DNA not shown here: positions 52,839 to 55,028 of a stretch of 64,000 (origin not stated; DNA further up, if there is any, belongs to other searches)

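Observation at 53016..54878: Invasin-type Ig-repeat lipoprotein inserted into the pilMNOPQ-aroK-aroB operon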

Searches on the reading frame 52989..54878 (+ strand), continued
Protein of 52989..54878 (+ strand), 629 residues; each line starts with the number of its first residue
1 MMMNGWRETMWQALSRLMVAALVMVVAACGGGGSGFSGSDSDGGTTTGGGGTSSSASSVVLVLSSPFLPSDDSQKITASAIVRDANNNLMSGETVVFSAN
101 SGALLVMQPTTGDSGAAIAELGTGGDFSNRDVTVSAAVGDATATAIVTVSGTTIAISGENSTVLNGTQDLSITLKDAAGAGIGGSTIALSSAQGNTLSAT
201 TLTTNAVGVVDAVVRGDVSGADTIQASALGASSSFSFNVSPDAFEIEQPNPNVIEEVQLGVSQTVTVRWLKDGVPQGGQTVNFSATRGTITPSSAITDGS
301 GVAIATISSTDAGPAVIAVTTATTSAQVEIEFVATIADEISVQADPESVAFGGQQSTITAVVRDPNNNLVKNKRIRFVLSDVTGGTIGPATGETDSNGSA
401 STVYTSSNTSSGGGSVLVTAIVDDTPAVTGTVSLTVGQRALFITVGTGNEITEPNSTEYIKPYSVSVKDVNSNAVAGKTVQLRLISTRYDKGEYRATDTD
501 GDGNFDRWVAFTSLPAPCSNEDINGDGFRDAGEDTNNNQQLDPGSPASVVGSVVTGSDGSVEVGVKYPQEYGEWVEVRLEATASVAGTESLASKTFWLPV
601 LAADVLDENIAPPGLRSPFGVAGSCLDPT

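Call 24: search_protein_families(library=pfam, proteins=[L077:161-1702:+, L077:2080-4251:+, L077:4453-6342:+, L077:6411-8159:+, L077:8122-8775:+, L077:8932-9462:+, L077:9476-10804:+, L077:11185-12324:-], max_evalue=0.0001)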
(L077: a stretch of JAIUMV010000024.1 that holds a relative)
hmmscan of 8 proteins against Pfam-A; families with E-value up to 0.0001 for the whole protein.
L077:161-1702:+ (513 aa): 0 families

L077:2080-4251:+ (723 aa): 6 families
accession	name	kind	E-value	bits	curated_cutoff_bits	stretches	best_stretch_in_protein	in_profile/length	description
PF17764.6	PriA_3primeBD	-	3.1e-29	101.1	22.7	1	6-100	1-96/96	3'DNA-binding domain (3'BD)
PF00270.35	DEAD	-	1.6e-19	70.7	26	1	195-359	1-164/167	DEAD/DEAH box helicase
PF18074.6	PriA_C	-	1.1e-17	65.1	26.9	1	627-719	1-95/95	Primosomal protein N C-terminal domain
PF00271.37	Helicase_C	-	9.3e-14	52.1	23.5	1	487-584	26-110/110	Helicase conserved C-terminal domain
PF04851.21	ResIII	-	1.9e-11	44.6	22.5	1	194-355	4-163/164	Type III restriction enzyme, res subunit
PF18319.7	Zn_ribbon_PriA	-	4.3e-11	43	26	1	440-466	1-27/27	PriA DNA helicase Cys-rich region (CRR) domain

L077:4453-6342:+ (629 aa): 3 families
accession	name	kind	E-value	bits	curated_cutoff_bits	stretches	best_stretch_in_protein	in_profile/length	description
PF02369.22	Big_1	-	4.6e-41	139.3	34.9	4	62-151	5-92/93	Bacterial Ig-like domain (group 1)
PF17789.7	MG4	-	1.5e-10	41.5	24.7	0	169-231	15-74/95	Macroglobulin domain MG4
PF01835.25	MG2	-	3.9e-06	27.6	32.8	0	350-419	4-73/96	MG2 domain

L077:6411-8159:+ (582 aa): 6 families
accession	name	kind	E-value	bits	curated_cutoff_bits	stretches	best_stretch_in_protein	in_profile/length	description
PF05746.21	DALR_1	-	9.6e-35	119.6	22.3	1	461-582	1-117/117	DALR anticodon binding domain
PF03485.21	Arg_tRNA_synt_N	-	4.4e-24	85.3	21.5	1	26-112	3-85/85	Arginyl tRNA synthetase N terminal domain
PF00750.26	tRNA-synt_1d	-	2.2e-23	83.3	23.3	1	121-429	2-303/349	tRNA synthetases class I (R), catalytic domain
PF00133.28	tRNA-synt_1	-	7.6e-06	25.4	22.7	0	149-193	32-76/414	tRNA synthetases class I (I, L, M and V)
PF01406.26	tRNA-synt_1e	-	2.8e-05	24.1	27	0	386-445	236-292/301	tRNA synthetases class I (C) catalytic domain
PF09334.17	tRNA-synt_1g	-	3.1e-05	23.4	20.1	0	403-453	324-375/391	tRNA synthetases class I (M)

L077:8122-8775:+ (217 aa): 1 family
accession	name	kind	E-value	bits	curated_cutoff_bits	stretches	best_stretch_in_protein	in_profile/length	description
PF05036.18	SPOR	-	3.6e-17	62.9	21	1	139-212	4-76/76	SPOR domain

L077:8932-9462:+ (176 aa): 1 family
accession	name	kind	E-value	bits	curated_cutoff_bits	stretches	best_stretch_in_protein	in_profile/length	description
PF00227.31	Proteasome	-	1.2e-21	77.7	22.4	1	2-171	5-188/189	Proteasome subunit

L077:9476-10804:+ (442 aa): 6 families
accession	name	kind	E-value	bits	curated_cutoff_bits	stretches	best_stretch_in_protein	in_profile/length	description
PF07724.20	AAA_2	-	3.1e-35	122.1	27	1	186-328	9-166/166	AAA domain (Cdc48 subfamily)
PF00004.35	AAA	-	5.1e-18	66.2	21.2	2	234-331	42-129/131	ATPase family associated with various cellular activities (AAA)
PF07728.20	AAA_5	-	4.1e-07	30.5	22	1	52-88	1-38/139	AAA domain (dynein-related subfamily)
PF00493.29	MCM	-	5.4e-07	29.4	23.3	0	7-76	16-83/224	MCM P-loop domain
PF13401.12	AAA_22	-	1.5e-06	29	27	1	51-119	6-74/130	AAA domain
PF13191.12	AAA_16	-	1.6e-06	29.1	32.6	0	50-162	24-124/167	AAA ATPase domain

L077:11185-12324:- (379 aa): 1 family
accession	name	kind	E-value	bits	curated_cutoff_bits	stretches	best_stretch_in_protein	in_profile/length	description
PF01734.28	Patatin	-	1.1e-13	52.2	27.7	1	7-194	22-184/191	Patatin-like phospholipase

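Call 28: search_solved_structures(query=A2, max_evalue=0.01, show_alignments=0)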
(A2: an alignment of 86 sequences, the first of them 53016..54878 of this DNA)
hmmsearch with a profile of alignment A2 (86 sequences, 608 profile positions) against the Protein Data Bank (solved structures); distinct sequences matched with E-value up to 0.01: 7.
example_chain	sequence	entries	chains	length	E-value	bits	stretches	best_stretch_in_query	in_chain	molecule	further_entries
6tpl_A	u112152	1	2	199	1.5e-17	66.3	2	246-347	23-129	Intimin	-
1f00_I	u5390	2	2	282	3e-08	35.5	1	248-319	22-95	INTIMIN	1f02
1cwv_A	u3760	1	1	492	1.4e-06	30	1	147-319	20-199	INVASIN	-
6tqd_A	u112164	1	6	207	2e-05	26.2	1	244-312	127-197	Intimin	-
5ldy_A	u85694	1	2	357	5e-05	24.9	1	34-237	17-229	Ig domain protein group 1 domain protein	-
6xgr_A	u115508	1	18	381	0.00015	23.3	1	244-319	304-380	YSD1_22 major tail protein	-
8vhx_G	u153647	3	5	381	0.00045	21.7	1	244-318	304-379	Tail Tube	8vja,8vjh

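Call 29: predict_structure(alignment_id=A2)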
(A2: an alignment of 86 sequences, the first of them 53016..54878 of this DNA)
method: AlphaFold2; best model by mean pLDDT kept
length: 620 residues; sequences in the alignment: 86
mean_pLDDT: 91.8   pTM: 0.50
mean pLDDT of the five models: 91.8, 91.3, 91.3, 90.8, 90.5
residues with pLDDT >= 90: 510; 70-90: 73; 50-70: 13; < 50: 24
segments of 3 or more residues with pLDDT < 50: 20-42
pLDDT, mean of each block of 10 residues (from residue 1): 80 67 38 40 74 98 97 96 98 97 97 97 98 98 96 90 97 98 97 96 95 97 96 89 91 96 92 97 97 98 95 91 96 94 93 97 97 95 95 95 88 96 83 82 96 95 88 97 95 94 96 93 94 96 96 97 97 82 95 94 91 95
secondary structure, 60 per line:
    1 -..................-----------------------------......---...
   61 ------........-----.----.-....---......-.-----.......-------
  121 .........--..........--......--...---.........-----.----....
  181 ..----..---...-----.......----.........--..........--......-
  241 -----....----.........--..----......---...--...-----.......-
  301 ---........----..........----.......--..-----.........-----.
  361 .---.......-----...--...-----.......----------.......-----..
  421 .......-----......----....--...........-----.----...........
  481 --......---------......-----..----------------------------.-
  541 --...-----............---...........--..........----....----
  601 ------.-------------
elements in order: H2-19 E49-54 E58-60 E67-74 E87-90 E94-99 E107-113 E121-129 E132-141 E144-149 E152-154 E158-166 E177-182 E192-194 E200-206 E211-219 E222-231 E234-239 E246-249 E254-262 E271-276 E280-282 E285-287 E293-299 E304-311 E316-325 E330-336 E346-354 E365-371 E377-379 E382-384 E390-396 E407-413 E419-427 E433-438 E443-446 E449-459 E470-480 E483-488 E498-503 E543-545 E551-559 E566-576 E579-588 H593-596

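Call 39: fold_search(model_id=the predicted structure, library=pdb)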
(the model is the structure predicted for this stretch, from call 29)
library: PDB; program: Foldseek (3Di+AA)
matches with E <= 10: 1890; with E <= 0.001: 388
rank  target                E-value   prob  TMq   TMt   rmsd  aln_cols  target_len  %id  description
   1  7sqc_2A               5.0e-16  1.00  0.18  0.16  43.0       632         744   11  Ciliary C1 central pair apparatus isolated from Chlamydomonas reinhardtii (released 2022-04-13)
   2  7sqc_2B               7.0e-16  1.00  0.18  0.15  42.8       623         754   10  Ciliary C1 central pair apparatus isolated from Chlamydomonas reinhardtii (released 2022-04-13)
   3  9ijj_h                8.0e-15  1.00  0.16  0.09  37.7       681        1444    7  In situ structure of the central apparatus in mouse sperm axoneme. (released 2025-06-04)
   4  7som_D                1.3e-14  1.00  0.15  0.07  28.9       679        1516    9  Ciliary C2 central pair apparatus isolated from Chlamydomonas reinhardtii (released 2022-04-13)
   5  7n6g_4C               2.5e-14  1.00  0.19  0.19  42.7       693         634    9  C1 of central pair (released 2022-05-18)
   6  7sqc_O0               3.4e-14  1.00  0.17  0.11  33.2       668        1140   10  Ciliary C1 central pair apparatus isolated from Chlamydomonas reinhardtii (released 2022-04-13)
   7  9qk2_F                6.6e-14  1.00  0.20  0.20  25.2       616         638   11  Structure of the Complement classical and lectin pathway C3 convertase in complex with substrate C3 (released 2025-12-24)
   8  9ijj_4G               1.5e-13  1.00  0.17  0.04  48.1       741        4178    8  In situ structure of the central apparatus in mouse sperm axoneme. (released 2025-06-04)
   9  9ijj_4H               2.1e-13  1.00  0.18  0.04  47.1       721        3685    7  In situ structure of the central apparatus in mouse sperm axoneme. (released 2025-06-04)
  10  6tav_C                2.7e-13  1.00  0.18  0.11  33.0       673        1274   11  Crystal structure of endopeptidase-induced alpha2-macroglobulin (released 2021-05-12)
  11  7r5k_10               5.2e-13  1.00  0.18  0.08  32.0       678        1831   10  Human nuclear pore complex (constricted) (released 2022-06-22)
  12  9ijj_4I               8.2e-13  1.00  0.16  0.05  45.6       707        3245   10  In situ structure of the central apparatus in mouse sperm axoneme. (released 2025-06-04)
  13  6tav_D                9.0e-13  1.00  0.17  0.10  33.3       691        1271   11  Crystal structure of endopeptidase-induced alpha2-macroglobulin (released 2021-05-12)
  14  6rur_A                9.9e-13  1.00  0.22  0.21  24.5       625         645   11  Structure of the SCIN stabilized C3bBb convertase bound to properdin (released 2019-08-21)
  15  5ftx                  1.4e-12  1.00  0.14  0.14  28.6       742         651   13  Structure of surface layer protein SbsC, domains 4-9 (released 2017-02-22)
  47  1cwv                  2.2e-11  1.00  0.20  0.24  33.9       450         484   16  CRYSTAL STRUCTURE OF INVASIN: A BACTERIAL INTEGRIN-BINDING PROTEIN (released 1999-10-13)
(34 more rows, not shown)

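Call 56: find_encoding_contigs(protein=P0066, flank=6000, max_places=2)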
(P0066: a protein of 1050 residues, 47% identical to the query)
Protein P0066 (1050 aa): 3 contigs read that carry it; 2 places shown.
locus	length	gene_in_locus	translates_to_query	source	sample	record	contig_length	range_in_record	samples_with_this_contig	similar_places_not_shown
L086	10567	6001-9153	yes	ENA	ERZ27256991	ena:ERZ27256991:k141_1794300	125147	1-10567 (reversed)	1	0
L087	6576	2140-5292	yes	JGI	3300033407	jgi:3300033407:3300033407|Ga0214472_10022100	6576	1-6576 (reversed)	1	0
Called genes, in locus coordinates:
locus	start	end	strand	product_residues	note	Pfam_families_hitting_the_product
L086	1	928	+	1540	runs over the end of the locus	PF00310:GATase_2, PF04898:Glu_syn_central, PF01645:Glu_synthase, PF01493:GXGXG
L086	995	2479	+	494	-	PF14691:Fer4_20, PF00070:Pyr_redox, PF00890:FAD_binding_2 (weak), PF01266:DAO (weak), PF03486:HI0933_like (weak), PF07992:Pyr_redox_2, PF01593:Amino_oxidase, PF13450:NAD_binding_8, +2 more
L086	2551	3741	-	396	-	PF00155:Aminotran_1_2, PF00266:Aminotran_5 (weak)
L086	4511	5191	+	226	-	-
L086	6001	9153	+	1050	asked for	PF02369:Big_1 (weak), PF09134:Invasin_D3, PF02369:Big_1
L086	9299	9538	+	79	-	-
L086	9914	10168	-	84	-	-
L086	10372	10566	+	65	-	?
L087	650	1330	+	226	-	-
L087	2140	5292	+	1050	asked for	PF02369:Big_1 (weak), PF09134:Invasin_D3, PF02369:Big_1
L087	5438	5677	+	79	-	-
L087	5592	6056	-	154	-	PF01844:HNH, PF14279:HNH_5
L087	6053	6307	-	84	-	-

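Call 57: find_encoding_contigs(protein=P0002, flank=6000, max_places=2)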
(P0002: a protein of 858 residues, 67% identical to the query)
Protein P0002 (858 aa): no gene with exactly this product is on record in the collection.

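Call 68: find_encoding_contigs(protein=P0014, flank=4000, max_places=1)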
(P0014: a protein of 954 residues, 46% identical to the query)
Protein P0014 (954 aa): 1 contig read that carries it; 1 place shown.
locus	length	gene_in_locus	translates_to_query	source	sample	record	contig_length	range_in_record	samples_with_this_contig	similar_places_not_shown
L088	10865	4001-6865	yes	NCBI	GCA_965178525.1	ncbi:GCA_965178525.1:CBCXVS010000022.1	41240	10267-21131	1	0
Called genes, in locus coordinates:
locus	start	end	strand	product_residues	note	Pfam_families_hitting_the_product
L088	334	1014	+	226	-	-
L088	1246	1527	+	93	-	PF03992:ABM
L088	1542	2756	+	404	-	PF22691:Thiolase_C_1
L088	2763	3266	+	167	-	PF01796:OB_ChsH2_C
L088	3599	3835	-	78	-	-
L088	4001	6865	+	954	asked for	PF02369:Big_1 (weak), PF09134:Invasin_D3 (faint), PF02369:Big_1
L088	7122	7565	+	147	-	PF13279:4HBT_2, PF03061:4HBT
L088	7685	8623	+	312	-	PF00296:Bac_luciferase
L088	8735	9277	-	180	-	PF01467:CTP_transf_like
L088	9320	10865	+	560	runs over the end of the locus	PF00800:PDT, PF02153:PDH_N, PF20463:PDH_C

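Call 69: find_encoding_contigs(protein=P0085, flank=4000, max_places=1)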
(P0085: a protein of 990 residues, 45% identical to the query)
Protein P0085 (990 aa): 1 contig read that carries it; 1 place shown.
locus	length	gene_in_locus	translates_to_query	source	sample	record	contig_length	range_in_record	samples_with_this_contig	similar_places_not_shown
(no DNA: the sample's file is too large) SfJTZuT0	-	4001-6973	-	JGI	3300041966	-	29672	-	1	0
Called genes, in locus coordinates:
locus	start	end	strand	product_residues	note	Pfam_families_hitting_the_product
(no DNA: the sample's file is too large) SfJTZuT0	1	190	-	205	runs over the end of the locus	-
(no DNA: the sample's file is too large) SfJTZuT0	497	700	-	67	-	-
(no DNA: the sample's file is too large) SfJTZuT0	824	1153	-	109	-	PF18563:TubC_N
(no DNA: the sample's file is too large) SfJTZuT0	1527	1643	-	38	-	-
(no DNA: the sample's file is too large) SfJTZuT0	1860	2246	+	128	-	PF00903:Glyoxalase (weak)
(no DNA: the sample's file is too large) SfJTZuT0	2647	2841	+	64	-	-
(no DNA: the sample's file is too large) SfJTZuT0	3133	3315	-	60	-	-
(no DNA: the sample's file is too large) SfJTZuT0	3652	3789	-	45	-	-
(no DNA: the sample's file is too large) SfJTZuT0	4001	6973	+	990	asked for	PF01835:MG2 (faint), PF02369:Big_1 (weak), PF09134:Invasin_D3 (weak), PF17789:MG4 (faint), PF02369:Big_1, PF09134:Invasin_D3 (weak), PF02369:Big_1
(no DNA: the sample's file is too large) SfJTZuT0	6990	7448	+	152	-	PF13279:4HBT_2, PF03061:4HBT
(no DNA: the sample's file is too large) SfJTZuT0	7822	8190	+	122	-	PF06180:CbiK (weak), PF01903:CbiX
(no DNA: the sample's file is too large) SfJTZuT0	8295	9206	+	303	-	PF01370:Epimerase, PF16363:GDP_Man_Dehyd (faint), PF08338:DUF1731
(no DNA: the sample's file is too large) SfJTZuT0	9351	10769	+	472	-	PF04389:Peptidase_M28 (weak), PF01546:Peptidase_M20, PF07687:M20_dimer (weak)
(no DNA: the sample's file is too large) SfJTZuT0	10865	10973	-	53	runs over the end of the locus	-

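Call 70: find_encoding_contigs(protein=P0075, flank=4000, max_places=1)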
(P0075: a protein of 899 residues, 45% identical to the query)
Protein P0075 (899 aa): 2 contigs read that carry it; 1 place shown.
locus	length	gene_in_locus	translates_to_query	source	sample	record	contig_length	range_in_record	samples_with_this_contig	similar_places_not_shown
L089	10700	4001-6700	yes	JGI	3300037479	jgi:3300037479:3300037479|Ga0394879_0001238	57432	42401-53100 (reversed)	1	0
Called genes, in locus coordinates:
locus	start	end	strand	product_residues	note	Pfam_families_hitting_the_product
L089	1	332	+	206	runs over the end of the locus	-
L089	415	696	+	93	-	PF03992:ABM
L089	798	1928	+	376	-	PF22691:Thiolase_C_1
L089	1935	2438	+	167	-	PF12172:zf-ChsH2 (weak), PF01796:OB_ChsH2_C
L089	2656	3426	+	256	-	PF05685:Uma2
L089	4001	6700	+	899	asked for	PF02369:Big_1, PF17789:MG4 (faint), PF02369:Big_1, PF09134:Invasin_D3, PF02369:Big_1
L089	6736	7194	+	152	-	PF13279:4HBT_2, PF03061:4HBT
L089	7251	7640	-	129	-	-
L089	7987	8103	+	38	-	-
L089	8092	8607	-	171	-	PF01467:CTP_transf_like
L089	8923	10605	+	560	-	PF00800:PDT, PF02153:PDH_N, PF20463:PDH_C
